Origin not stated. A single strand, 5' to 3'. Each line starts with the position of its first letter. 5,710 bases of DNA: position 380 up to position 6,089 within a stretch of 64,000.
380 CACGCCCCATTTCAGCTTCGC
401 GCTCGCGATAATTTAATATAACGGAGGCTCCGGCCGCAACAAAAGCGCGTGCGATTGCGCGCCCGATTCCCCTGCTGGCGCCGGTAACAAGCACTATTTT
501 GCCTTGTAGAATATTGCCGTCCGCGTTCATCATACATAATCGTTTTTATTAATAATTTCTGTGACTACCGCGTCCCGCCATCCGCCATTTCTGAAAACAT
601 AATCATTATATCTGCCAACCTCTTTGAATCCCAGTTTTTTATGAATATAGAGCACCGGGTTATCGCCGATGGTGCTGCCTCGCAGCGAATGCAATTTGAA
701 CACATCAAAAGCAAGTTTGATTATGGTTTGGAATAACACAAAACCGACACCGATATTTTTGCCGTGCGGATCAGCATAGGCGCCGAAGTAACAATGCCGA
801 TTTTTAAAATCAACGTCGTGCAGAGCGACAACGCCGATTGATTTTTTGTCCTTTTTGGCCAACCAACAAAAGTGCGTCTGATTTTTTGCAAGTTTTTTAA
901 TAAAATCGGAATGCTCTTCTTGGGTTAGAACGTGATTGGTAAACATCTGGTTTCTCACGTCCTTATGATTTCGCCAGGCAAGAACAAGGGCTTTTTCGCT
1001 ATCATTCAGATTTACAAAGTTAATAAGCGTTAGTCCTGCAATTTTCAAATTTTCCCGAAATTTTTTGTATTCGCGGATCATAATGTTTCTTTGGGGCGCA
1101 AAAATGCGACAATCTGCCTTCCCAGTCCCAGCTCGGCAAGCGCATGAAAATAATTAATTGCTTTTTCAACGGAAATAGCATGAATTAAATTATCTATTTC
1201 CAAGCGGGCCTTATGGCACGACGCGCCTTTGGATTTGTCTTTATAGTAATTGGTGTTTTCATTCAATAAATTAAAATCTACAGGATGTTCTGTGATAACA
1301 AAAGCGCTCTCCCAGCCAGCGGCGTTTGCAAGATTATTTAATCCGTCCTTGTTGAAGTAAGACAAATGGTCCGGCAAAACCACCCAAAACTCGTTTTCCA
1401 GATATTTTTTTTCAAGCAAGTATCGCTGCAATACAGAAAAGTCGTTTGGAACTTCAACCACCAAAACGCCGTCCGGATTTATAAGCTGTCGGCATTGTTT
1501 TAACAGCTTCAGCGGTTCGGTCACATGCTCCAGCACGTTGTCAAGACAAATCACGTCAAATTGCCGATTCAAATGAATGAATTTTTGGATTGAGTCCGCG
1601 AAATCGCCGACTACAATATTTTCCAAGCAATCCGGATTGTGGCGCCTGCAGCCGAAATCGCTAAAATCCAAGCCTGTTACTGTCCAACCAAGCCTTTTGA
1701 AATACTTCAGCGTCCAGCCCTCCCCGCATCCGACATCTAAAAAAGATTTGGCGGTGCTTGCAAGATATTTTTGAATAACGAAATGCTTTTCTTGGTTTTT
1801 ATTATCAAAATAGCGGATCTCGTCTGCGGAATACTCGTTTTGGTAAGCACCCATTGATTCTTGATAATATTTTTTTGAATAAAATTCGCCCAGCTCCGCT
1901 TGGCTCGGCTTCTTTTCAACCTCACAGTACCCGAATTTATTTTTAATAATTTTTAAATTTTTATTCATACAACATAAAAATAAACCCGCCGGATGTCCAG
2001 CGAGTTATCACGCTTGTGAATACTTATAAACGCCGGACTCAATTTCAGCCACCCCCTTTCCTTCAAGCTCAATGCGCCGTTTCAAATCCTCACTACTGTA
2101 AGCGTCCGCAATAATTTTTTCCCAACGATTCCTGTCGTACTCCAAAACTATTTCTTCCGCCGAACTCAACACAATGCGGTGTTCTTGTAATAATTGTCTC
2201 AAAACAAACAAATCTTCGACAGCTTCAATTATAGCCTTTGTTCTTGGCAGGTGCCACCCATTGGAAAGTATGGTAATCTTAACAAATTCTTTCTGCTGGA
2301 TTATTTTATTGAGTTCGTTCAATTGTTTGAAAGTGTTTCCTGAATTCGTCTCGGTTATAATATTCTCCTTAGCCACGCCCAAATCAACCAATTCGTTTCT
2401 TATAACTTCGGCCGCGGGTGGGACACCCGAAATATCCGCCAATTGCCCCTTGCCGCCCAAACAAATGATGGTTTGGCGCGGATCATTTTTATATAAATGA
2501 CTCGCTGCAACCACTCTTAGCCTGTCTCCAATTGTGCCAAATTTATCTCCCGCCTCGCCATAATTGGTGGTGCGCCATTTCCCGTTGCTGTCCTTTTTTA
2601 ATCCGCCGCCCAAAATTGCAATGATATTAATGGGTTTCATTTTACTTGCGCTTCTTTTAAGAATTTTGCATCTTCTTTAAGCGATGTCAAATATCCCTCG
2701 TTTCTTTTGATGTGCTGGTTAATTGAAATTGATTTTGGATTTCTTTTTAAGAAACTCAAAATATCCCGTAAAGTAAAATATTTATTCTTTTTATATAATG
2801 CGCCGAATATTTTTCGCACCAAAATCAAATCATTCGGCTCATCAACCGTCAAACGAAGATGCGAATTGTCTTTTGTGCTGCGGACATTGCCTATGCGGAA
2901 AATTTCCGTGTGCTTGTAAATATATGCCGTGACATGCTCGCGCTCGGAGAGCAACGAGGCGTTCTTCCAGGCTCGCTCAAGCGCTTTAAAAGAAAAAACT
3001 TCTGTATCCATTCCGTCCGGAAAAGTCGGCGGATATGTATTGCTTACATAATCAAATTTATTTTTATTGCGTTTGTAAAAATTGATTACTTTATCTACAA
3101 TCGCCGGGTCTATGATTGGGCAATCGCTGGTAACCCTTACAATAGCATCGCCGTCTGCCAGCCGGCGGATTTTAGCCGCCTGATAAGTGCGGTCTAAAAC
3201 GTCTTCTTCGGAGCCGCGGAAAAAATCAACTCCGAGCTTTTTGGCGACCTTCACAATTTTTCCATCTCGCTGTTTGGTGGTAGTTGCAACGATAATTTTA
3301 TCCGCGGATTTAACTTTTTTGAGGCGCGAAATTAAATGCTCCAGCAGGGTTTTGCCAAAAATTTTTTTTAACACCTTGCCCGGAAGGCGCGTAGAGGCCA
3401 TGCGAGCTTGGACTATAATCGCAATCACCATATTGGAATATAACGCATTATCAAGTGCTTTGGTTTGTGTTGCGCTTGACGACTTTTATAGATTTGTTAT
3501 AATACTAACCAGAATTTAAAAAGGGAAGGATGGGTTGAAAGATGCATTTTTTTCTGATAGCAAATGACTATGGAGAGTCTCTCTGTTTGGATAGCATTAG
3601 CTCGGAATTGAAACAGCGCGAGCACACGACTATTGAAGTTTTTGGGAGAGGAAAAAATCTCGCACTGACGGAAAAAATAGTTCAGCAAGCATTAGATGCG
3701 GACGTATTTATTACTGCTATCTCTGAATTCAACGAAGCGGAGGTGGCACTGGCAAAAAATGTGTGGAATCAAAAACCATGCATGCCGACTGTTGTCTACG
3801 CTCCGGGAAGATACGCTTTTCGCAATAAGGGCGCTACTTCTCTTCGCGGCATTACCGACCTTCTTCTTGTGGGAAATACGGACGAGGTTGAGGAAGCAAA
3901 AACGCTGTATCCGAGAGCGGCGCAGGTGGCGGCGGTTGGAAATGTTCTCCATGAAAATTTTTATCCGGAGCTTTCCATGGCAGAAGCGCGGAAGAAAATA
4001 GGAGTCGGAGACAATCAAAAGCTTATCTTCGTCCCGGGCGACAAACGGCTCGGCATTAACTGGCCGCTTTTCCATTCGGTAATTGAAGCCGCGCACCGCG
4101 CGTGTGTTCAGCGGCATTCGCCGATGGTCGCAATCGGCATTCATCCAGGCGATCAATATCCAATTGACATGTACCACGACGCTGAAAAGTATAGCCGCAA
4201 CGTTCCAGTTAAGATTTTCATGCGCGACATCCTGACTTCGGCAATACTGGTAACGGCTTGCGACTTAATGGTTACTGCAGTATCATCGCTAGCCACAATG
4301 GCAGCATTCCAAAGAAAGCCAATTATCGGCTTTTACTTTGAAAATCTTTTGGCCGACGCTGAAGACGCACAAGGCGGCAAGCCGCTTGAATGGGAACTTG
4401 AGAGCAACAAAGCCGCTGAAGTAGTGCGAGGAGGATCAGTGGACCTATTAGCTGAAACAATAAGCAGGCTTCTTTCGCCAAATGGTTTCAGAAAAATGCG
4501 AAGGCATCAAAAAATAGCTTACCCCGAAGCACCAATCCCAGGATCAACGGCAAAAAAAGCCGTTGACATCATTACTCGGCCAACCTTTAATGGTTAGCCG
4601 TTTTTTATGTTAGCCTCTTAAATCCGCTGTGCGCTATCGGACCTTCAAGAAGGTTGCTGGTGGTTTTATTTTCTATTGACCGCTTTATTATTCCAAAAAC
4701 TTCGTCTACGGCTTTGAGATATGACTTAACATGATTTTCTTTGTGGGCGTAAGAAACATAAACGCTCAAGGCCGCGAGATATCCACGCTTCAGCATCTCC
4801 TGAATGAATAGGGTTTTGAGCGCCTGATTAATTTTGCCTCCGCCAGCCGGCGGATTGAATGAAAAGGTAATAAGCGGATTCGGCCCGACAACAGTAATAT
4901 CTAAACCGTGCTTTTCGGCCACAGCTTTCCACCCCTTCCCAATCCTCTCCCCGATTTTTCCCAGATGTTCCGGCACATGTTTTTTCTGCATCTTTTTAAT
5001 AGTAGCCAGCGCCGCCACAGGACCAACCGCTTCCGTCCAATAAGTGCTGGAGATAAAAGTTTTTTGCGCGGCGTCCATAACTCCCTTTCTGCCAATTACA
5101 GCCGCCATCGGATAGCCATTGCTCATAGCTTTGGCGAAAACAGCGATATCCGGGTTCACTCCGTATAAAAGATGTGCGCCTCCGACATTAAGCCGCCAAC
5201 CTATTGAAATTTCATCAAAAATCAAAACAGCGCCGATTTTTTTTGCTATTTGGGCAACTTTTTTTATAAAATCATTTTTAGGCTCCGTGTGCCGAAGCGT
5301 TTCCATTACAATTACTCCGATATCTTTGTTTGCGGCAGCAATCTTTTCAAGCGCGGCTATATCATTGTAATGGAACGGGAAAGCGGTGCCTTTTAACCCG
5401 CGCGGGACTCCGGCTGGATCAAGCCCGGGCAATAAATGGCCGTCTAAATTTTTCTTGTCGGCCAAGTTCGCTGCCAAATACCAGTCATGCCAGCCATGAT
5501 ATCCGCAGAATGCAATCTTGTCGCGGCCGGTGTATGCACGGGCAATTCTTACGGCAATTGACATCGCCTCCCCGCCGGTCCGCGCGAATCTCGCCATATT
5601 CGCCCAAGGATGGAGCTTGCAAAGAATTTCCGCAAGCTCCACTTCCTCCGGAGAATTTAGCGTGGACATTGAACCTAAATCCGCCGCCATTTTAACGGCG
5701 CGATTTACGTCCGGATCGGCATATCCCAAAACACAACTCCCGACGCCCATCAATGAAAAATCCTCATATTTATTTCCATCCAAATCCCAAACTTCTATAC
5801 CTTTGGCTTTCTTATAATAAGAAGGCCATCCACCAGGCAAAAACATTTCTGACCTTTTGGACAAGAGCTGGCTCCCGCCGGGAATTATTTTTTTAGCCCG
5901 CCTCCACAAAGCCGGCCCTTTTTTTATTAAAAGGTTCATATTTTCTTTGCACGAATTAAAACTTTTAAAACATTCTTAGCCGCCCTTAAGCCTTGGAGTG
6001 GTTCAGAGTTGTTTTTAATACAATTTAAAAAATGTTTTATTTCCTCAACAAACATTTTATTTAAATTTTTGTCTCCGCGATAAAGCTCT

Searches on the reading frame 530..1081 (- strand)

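Call 37: search_protein_families(library=pfam, proteins=[window:530-1081:-], max_evalue=0.00001)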
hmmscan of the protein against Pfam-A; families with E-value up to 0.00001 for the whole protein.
window:530-1081:- (183 aa): 3 families
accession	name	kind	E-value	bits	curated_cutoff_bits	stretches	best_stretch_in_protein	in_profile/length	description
PF13302.13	Acetyltransf_3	-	9.2e-09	36.6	25.4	1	27-153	9-138/138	Acetyltransferase (GNAT) domain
PF13420.13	Acetyltransf_4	-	1.5e-08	35.2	24.3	1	24-172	5-154/155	Acetyltransferase (GNAT) domain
PF00583.31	Acetyltransf_1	-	6.9e-06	26.8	20.7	1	55-133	19-96/116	Acetyltransferase (GNAT) family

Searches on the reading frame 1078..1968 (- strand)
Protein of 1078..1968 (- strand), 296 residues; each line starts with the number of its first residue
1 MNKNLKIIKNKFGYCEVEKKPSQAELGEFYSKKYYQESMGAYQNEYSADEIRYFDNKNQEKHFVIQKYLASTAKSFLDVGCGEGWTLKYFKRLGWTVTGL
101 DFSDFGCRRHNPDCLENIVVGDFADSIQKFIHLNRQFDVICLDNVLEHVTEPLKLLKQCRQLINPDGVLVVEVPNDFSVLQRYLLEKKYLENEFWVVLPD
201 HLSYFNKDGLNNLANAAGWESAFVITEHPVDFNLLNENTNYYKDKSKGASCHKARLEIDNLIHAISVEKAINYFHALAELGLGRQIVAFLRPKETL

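Call 37: search_protein_families(library=pfam, proteins=[window:1078-1968:-], max_evalue=0.00001)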
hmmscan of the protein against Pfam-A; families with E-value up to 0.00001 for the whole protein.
window:1078-1968:- (296 aa): 5 families
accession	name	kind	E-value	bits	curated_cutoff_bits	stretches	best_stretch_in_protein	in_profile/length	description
PF13489.12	Methyltransf_23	-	2.1e-25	89.8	27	1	71-220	21-160/164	Methyltransferase domain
PF08241.18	Methyltransf_11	-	2.1e-14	54.4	21.2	1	77-171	1-95/95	Methyltransferase domain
PF08242.18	Methyltransf_12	-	1.3e-13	51.9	30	1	77-169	1-98/98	Methyltransferase domain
PF13649.12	Methyltransf_25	-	2.6e-10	41.3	27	1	77-167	2-97/97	Methyltransferase domain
PF13847.12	Methyltransf_31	-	1.2e-09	38.4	27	1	73-193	4-127/145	Methyltransferase domain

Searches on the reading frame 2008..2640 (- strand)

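Call 37: search_protein_families(library=pfam, proteins=[window:2008-2640:-], max_evalue=0.00001)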
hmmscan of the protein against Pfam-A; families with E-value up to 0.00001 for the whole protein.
window:2008-2640:- (210 aa): 1 family
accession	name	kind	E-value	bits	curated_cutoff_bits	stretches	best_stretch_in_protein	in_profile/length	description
PF02698.23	DUF218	-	5e-15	56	27.6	1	39-146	13-105/133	DUF218 domain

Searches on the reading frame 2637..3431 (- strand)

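Call 37: search_protein_families(library=pfam, proteins=[window:2637-3431:-], max_evalue=0.00001)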
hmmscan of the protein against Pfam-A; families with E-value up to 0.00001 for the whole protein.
window:2637-3431:- (264 aa): 2 families
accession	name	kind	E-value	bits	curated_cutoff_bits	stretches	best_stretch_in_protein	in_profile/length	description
PF02348.25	CTP_transf_3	-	2.8e-34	119.2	22.6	1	4-188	1-171/217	Cytidylyltransferase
PF12804.13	NTP_transf_3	-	3.1e-06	27.9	27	1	18-125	15-117/160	MobA-like NTP transferase domain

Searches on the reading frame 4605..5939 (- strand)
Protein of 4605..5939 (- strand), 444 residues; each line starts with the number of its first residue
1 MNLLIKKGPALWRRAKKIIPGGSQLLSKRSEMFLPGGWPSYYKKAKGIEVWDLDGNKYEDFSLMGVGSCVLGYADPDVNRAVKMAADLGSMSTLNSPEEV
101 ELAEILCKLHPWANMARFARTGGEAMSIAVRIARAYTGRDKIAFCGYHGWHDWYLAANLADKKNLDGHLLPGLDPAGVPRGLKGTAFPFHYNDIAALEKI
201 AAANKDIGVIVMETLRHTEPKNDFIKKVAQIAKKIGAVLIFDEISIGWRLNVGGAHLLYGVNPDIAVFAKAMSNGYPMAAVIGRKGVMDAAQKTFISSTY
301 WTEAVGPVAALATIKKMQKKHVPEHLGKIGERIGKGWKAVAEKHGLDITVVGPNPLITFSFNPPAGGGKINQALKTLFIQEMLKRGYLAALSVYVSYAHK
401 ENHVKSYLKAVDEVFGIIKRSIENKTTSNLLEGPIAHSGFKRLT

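Call 37: search_protein_families(library=pfam, proteins=[window:4605-5939:-], max_evalue=0.00001)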
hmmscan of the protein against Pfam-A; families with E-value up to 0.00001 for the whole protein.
window:4605-5939:- (444 aa): 1 family
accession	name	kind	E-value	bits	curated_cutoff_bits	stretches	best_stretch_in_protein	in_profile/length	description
PF00202.27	Aminotran_3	-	5e-38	131.3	30.5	1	41-344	12-333/403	Aminotransferase class-III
